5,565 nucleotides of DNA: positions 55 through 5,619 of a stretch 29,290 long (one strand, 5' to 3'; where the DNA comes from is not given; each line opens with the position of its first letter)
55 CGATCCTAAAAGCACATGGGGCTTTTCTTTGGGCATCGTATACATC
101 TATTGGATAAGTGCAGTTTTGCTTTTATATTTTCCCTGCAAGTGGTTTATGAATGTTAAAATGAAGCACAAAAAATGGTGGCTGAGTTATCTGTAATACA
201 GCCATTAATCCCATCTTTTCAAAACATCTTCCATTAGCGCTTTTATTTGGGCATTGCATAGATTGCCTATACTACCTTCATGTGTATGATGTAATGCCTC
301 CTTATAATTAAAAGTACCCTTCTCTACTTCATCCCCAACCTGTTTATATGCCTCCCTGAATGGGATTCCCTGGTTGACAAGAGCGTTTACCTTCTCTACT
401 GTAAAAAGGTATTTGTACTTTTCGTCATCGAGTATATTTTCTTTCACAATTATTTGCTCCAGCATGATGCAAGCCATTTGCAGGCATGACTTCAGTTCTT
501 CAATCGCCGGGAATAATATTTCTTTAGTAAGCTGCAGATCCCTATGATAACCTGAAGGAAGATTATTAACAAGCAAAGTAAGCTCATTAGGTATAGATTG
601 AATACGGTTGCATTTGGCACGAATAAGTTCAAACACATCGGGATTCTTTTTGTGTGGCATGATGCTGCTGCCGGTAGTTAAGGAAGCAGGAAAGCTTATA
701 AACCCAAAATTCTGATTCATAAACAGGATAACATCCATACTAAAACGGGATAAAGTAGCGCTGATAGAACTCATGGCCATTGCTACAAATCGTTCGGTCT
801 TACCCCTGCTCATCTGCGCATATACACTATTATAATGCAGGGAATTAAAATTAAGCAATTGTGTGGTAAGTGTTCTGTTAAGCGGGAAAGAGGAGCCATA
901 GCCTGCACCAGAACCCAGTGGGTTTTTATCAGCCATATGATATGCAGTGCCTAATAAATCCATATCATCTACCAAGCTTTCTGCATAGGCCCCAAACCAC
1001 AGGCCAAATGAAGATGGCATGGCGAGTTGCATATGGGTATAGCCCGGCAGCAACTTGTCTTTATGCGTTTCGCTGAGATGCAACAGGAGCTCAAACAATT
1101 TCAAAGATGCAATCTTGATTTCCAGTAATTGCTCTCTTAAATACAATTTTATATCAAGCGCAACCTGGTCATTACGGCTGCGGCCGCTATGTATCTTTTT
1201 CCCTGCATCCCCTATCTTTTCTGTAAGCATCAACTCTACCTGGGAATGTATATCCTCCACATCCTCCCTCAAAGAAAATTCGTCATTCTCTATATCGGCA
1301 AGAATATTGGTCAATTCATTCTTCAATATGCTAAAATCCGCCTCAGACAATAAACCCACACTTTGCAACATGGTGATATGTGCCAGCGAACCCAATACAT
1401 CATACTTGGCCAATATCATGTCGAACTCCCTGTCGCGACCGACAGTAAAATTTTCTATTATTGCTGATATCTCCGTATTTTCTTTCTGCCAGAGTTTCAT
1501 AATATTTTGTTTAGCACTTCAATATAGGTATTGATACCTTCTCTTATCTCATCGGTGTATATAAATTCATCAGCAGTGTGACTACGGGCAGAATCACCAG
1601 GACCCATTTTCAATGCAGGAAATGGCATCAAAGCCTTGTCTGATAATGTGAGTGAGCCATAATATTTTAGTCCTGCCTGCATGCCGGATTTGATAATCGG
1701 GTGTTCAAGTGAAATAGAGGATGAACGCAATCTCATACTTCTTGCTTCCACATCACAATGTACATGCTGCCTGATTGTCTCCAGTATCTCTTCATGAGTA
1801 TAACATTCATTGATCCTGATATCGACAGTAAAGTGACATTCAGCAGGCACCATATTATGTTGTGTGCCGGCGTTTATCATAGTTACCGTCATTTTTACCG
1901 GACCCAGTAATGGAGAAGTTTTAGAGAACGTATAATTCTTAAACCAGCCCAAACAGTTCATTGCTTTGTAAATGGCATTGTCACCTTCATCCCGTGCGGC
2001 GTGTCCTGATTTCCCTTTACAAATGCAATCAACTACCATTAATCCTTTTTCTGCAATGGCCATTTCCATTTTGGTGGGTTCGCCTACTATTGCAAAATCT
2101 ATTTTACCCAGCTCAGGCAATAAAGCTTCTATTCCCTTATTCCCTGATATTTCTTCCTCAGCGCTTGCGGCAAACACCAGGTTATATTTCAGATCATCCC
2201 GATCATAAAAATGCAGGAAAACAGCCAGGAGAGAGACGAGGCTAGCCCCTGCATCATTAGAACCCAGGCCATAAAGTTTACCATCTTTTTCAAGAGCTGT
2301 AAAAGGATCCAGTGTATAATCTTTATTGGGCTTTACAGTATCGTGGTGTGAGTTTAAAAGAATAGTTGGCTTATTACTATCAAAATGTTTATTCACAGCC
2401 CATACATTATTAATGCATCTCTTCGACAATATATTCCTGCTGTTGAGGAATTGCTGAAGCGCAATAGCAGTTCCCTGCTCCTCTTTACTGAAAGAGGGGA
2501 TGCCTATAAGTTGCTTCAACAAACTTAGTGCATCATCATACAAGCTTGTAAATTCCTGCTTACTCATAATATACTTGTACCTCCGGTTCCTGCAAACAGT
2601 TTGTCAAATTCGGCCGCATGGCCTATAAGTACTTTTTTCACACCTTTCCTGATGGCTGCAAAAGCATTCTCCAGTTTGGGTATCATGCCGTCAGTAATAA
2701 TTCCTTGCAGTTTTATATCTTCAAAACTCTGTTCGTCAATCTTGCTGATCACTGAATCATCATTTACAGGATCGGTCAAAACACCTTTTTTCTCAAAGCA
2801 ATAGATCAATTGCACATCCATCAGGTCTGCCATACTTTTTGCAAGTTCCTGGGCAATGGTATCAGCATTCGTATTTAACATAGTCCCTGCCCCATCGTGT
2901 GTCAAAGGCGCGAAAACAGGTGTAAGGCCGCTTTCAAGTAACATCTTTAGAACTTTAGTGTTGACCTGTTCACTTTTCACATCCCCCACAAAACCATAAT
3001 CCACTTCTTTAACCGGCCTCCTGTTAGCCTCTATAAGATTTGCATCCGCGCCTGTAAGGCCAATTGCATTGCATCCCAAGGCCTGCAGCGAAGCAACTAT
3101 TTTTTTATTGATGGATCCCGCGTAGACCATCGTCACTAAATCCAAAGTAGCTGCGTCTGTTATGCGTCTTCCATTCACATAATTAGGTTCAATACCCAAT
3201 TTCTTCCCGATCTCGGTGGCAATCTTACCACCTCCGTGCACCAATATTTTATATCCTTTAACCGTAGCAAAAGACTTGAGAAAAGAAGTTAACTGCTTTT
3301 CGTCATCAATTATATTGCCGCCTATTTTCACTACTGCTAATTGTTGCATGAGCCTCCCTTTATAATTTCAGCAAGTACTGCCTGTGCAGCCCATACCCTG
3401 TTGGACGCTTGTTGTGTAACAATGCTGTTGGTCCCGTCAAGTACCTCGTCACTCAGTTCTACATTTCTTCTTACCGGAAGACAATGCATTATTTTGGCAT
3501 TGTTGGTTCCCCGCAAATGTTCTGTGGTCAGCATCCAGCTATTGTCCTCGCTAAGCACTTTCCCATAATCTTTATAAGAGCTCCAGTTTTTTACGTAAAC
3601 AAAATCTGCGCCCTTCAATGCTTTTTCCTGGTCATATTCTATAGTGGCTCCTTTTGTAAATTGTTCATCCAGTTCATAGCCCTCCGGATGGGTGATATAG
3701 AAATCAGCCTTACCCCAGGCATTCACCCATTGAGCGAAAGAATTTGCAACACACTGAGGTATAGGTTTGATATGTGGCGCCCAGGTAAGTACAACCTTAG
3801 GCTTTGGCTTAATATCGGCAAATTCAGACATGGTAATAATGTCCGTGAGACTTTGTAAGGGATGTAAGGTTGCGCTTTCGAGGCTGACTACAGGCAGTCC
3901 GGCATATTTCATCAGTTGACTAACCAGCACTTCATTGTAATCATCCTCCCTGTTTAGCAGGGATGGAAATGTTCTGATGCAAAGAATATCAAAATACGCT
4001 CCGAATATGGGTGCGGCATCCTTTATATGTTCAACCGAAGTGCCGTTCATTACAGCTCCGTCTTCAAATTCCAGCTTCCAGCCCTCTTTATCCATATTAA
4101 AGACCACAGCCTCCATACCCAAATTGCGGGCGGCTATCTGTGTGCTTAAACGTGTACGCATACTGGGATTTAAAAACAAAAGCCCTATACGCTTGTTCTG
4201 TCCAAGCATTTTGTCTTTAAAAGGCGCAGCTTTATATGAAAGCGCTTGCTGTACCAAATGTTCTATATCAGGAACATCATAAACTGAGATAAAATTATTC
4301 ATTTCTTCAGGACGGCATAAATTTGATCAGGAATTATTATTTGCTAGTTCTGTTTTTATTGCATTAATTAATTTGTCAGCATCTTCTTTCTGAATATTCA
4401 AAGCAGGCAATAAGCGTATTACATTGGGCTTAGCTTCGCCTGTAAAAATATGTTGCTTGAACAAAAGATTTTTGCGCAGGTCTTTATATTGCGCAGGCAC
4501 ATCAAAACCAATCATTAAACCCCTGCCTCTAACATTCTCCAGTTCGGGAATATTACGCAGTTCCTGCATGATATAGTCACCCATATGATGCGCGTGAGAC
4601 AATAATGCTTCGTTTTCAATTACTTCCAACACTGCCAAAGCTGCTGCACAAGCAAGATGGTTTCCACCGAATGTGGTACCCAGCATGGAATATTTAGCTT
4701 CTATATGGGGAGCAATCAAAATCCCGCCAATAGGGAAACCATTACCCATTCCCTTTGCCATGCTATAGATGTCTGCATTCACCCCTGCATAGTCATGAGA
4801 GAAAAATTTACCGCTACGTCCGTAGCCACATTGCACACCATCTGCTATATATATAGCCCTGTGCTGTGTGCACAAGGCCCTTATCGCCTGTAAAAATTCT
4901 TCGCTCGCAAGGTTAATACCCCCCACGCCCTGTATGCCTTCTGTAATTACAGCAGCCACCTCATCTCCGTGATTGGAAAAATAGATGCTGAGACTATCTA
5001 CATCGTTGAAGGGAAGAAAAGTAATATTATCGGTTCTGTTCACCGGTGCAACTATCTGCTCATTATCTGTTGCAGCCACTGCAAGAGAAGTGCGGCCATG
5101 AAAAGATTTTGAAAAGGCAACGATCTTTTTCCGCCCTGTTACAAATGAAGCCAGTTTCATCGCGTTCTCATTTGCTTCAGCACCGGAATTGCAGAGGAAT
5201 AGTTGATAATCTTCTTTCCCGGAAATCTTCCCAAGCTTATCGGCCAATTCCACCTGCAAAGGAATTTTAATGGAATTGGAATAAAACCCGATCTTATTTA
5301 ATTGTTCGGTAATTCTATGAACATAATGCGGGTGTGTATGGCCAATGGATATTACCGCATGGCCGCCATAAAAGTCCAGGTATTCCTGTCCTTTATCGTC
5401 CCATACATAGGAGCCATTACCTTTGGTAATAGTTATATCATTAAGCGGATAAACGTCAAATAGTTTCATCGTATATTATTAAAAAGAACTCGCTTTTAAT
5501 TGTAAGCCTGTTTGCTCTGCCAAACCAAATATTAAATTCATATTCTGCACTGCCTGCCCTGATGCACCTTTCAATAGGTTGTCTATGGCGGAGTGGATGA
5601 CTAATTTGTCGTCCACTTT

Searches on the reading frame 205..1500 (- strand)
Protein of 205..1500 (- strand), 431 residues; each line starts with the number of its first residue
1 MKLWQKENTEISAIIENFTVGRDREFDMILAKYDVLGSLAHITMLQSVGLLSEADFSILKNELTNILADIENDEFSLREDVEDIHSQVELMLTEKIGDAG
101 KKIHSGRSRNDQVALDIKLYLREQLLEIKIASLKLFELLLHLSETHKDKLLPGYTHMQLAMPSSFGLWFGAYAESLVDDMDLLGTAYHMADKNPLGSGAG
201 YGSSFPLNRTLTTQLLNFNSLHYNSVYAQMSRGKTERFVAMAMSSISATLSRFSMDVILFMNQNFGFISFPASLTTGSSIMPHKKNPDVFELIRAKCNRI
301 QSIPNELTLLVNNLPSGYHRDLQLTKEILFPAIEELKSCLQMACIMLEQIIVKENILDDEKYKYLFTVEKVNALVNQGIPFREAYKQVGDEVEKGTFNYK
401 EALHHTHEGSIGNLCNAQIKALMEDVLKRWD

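Call 76: search_protein_families(library=pfam, proteins=[window:205-1500:-], max_evalue=0.001)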
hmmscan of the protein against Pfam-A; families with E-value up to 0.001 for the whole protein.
window:205-1500:- (431 aa): 2 families
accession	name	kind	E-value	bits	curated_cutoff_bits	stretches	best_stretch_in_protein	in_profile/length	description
PF00206.25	Lyase_1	-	1.4e-46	159.8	27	1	26-301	20-311/312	Lyase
PF14698.11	ASL_C2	-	0.0005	20.9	27.3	0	373-394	10-31/69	Argininosuccinate lyase C-terminal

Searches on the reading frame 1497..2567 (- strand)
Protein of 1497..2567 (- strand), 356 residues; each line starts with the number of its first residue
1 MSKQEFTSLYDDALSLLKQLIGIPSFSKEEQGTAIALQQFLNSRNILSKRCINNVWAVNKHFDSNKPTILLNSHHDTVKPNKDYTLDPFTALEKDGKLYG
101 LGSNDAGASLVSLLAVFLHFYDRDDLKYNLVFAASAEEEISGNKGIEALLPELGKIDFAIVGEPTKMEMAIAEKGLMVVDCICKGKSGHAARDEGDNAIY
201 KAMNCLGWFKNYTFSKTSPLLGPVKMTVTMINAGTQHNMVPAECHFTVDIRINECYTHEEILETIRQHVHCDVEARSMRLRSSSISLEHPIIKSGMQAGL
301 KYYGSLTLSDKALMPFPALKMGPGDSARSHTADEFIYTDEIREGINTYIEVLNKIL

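Call 76: search_protein_families(library=pfam, proteins=[window:1497-2567:-], max_evalue=0.001)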
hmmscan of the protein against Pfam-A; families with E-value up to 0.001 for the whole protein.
window:1497-2567:- (356 aa): 3 families
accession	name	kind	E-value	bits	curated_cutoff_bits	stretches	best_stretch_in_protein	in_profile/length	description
PF01546.33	Peptidase_M20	-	4.1e-20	73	24.6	1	70-353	1-205/206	Peptidase family M20/M25/M40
PF07687.19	M20_dimer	-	3.2e-18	66.1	21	1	171-269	1-99/107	Peptidase dimerisation domain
PF04389.22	Peptidase_M28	-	0.00024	21.3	21.3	1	58-140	5-68/193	Peptidase family M28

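Call 79: search_protein_families(library=ncbifam, proteins=[window:1497-2567:-], max_evalue=0.00001)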
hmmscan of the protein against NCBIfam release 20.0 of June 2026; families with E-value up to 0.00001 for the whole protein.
window:1497-2567:- (356 aa): 43 families (the best 25 are shown)
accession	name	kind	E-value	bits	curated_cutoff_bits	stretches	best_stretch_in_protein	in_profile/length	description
TIGR01910.1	DapE-ArgE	subfamily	4.6e-44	151.1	217.6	1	15-270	2-277/373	ArgE/DapE family deacylase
NF005710.0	PRK07522.1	subfamily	2.6e-38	132.2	412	1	12-283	9-296/391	acetylornithine deacetylase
NF009555.0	PRK13004.1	equivalog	3.1e-37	128.4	321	1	10-268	14-278/399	YgeY family selenium metabolism-linked hydrolase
NF006365.0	PRK08588.1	subfamily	7.8e-37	127.5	289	1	12-294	8-300/383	succinyl-diaminopimelate desuccinylase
NF006399.0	PRK08651.1-2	equivalog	3.1e-36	125.3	381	1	51-271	53-296/405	succinyl-diaminopimelate desuccinylase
TIGR01900.1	dapE-gram_pos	equivalog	8.8e-34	116.9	304.2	1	12-349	4-347/351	succinyl-diaminopimelate desuccinylase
NF009557.0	PRK13009.1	equivalog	4.2e-33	115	284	1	12-272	4-280/377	succinyl-diaminopimelate desuccinylase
TIGR01892.1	AcOrn-deacetyl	equivalog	4.3e-31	108.3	297.7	1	19-270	5-270/365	acetylornithine deacetylase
TIGR01902.1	dapE-lys-deAc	subfamily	2e-28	99.6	163.1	1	16-355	2-337/340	N-acetyl-ornithine/N-acetyl-lysine deacetylase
NF006402.0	PRK08651.1-5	equivalog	2.6e-28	99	369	1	57-273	49-266/369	succinyl-diaminopimelate desuccinylase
NF003474.0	PRK05111.1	equivalog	1.3e-27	96.7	460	1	64-285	70-298/383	acetylornithine deacetylase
NF003367.0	PRK04443.1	equivalog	2.7e-27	96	363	1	10-354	6-344/349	[LysW]-lysine hydrolase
NF001747.0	PRK00466.1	equivalog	9.2e-27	93.7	288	1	13-354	12-341/346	N-acetyl-lysine deacetylase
NF006439.0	PRK08737.1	equivalog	2e-26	92.9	345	1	65-285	62-281/364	acetylornithine deacetylase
TIGR03526.1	selenium_YgeY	hypoth_equivalog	5.7e-25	88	321.5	1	11-269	13-277/395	YgeY family selenium metabolism-linked hydrolase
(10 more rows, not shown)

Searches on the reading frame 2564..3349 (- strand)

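Call 76: search_protein_families(library=pfam, proteins=[window:2564-3349:-], max_evalue=0.001)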
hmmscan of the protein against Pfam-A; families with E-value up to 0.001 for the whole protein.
window:2564-3349:- (261 aa): 1 family
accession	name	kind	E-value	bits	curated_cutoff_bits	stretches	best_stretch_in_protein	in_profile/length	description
PF00696.33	AA_kinase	-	7.8e-39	134.2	24.9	1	4-243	2-233/234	Amino acid kinase family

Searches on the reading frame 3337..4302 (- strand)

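Call 76: search_protein_families(library=pfam, proteins=[window:3337-4302:-], max_evalue=0.001)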
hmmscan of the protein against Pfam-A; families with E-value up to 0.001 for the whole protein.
window:3337-4302:- (321 aa): 2 families
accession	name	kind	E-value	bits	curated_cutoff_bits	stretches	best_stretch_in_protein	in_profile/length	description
PF02729.26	OTCace_N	-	7.8e-26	91.4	29.9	1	4-160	3-148/148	Aspartate/ornithine carbamoyltransferase, carbamoyl-P binding domain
PF00185.30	OTCace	-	2e-23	83.6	29.4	1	185-311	15-155/157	Aspartate/ornithine carbamoyltransferase, Asp/Orn binding domain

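Call 79: search_protein_families(library=ncbifam, proteins=[window:3337-4302:-], max_evalue=0.00001)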
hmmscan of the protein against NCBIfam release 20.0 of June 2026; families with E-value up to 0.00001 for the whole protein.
window:3337-4302:- (321 aa): 14 families
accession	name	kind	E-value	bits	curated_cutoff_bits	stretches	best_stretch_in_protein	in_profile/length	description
NF003384.0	PRK04523.1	equivalog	1.2e-81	274.4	288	1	6-314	8-333/336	N-acetylornithine carbamoyltransferase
NF001986.0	PRK00779.1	subfamily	3e-40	138.2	306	1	6-314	10-304/307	ornithine carbamoyltransferase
TIGR00658.1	orni_carb_tr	equivalog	1.3e-33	116.5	280.85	1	6-313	5-302/304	ornithine carbamoyltransferase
TIGR04384.1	putr_carbamoyl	exception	1.5e-27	96.6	500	1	32-313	34-306/330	putrescine carbamoyltransferase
NF011380.0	PRK14805.1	equivalog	1.1e-25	90.3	421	1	11-314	13-300/302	ornithine carbamoyltransferase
NF002032.1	PRK00856.1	equivalog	5.3e-24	84.9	263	1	10-313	11-296/297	aspartate carbamoyltransferase catalytic subunit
TIGR00670.1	asp_carb_tr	equivalog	6.8e-21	74.7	236.95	1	9-314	10-303/304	aspartate carbamoyltransferase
NF003286.0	PRK04284.1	subfamily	1.7e-15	57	515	1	12-280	19-279/332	ornithine carbamoyltransferase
NF011379.0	PRK14804.1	equivalog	1.1e-14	54.2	373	1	132-313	116-308/311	ornithine carbamoyltransferase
NF002470.0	PRK01713.1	equivalog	2.7e-14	53.3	545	1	35-282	45-282/334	ornithine carbamoyltransferase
NF009213.0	PRK12562.1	subfamily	5.6e-14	52.3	559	1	34-277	43-277/334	ornithine carbamoyltransferase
NF010387.0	PRK13814.1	equivalog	1.3e-10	40.7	660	1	38-311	47-300/310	aspartate carbamoyltransferase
TIGR03316.1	ygeW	equivalog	4.1e-07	29.2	500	0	42-244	63-273/391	knotted carbamoyltransferase YgeW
NF005538.0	PRK07200.1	equivalog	2e-06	27.1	453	0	137-244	155-276/396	knotted carbamoyltransferase YgeW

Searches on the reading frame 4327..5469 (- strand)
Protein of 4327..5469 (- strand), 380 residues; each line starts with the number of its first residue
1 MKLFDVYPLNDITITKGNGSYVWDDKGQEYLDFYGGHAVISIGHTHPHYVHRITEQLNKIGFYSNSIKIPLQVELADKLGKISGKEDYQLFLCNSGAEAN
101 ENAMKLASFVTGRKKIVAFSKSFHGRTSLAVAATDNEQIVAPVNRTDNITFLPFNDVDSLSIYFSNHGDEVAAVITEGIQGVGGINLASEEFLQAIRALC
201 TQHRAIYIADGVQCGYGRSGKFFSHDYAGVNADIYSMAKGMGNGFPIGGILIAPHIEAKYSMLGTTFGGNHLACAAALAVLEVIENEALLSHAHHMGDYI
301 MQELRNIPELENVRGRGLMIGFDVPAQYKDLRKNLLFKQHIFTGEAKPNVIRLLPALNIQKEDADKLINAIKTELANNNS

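Call 76: search_protein_families(library=pfam, proteins=[window:4327-5469:-], max_evalue=0.001)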
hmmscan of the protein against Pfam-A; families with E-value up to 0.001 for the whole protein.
window:4327-5469:- (380 aa): 3 families
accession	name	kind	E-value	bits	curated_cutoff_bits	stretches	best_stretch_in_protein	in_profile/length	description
PF00202.27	Aminotran_3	-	3.4e-99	332.7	30.5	1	12-373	11-401/403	Aminotransferase class-III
PF01212.27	Beta_elim_lyase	-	4.4e-05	23.4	27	1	74-308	36-269/288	Beta-eliminating lyase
PF00155.27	Aminotran_1_2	-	0.00033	20.4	19.7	1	70-371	46-361/361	Aminotransferase class I and II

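Call 79: search_protein_families(library=ncbifam, proteins=[window:4327-5469:-], max_evalue=0.00001)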
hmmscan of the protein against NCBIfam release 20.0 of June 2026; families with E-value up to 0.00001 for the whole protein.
window:4327-5469:- (380 aa): 69 families (the best 25 are shown)
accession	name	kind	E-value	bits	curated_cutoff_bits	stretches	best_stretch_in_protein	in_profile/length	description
TIGR00707.1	argD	subfamily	6.3e-109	364.3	410.05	1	4-373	3-378/381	acetylornithine/succinylornithine family transaminase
NF002874.0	PRK03244.1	equivalog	1.1e-102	343.9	457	1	3-377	18-394/399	acetylornithine transaminase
NF002797.0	PRK02936.1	equivalog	1.4e-98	330.1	496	1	2-378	3-380/385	acetylornithine transaminase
NF002325.0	PRK01278.1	subfamily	1.9e-96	323.1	372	1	2-377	5-388/395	acetylornithine transaminase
NF003468.0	PRK05093.1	subfamily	5.5e-86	288.8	522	1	5-373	18-397/405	acetylornithine/succinyldiaminopimelate transaminase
NF045491.1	LysJ_Sulfobales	equivalog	2.5e-82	276.8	700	1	1-377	1-379/386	[LysW]-aminoadipate semialdehyde/glutamate semialdehyde transaminase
NF005993.0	PRK08117.1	subfamily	9.7e-82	274.9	574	2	148-376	186-428/433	aspartate aminotransferase family protein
NF042418.1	LysJ_Th_th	equivalog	1.4e-81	274.4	700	1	6-375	14-385/386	[LysW]-aminoadipate semialdehyde transaminase LysJ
TIGR03246.1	arg_catab_astC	subfamily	5.3e-81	272.6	609.95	1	6-369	13-387/397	acetylornithine/succinylornithine family transaminase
NF004426.0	PRK05769.1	equivalog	3.6e-80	269.9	552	2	168-376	219-438/441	acetyl ornithine aminotransferase family protein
NF003273.0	PRK04260.1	equivalog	6.7e-78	261.9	616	1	2-371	3-371/376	acetylornithine transaminase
NF009047.0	PRK12381.1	subfamily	1e-76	258.4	630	1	6-373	17-395/406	bifunctional succinylornithine transaminase/acetylornithine transaminase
NF008570.0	PRK11522.1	equivalog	4.6e-69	233.2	612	1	19-377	78-456/464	putrescine aminotransferase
NF003145.0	PRK04073.1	equivalog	6.6e-68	229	656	1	11-373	23-393/396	ornithine--oxo-acid transaminase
NF003397.0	PRK04612.1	equivalog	2.4e-67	227.6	735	1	5-373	17-399/408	acetylornithine transaminase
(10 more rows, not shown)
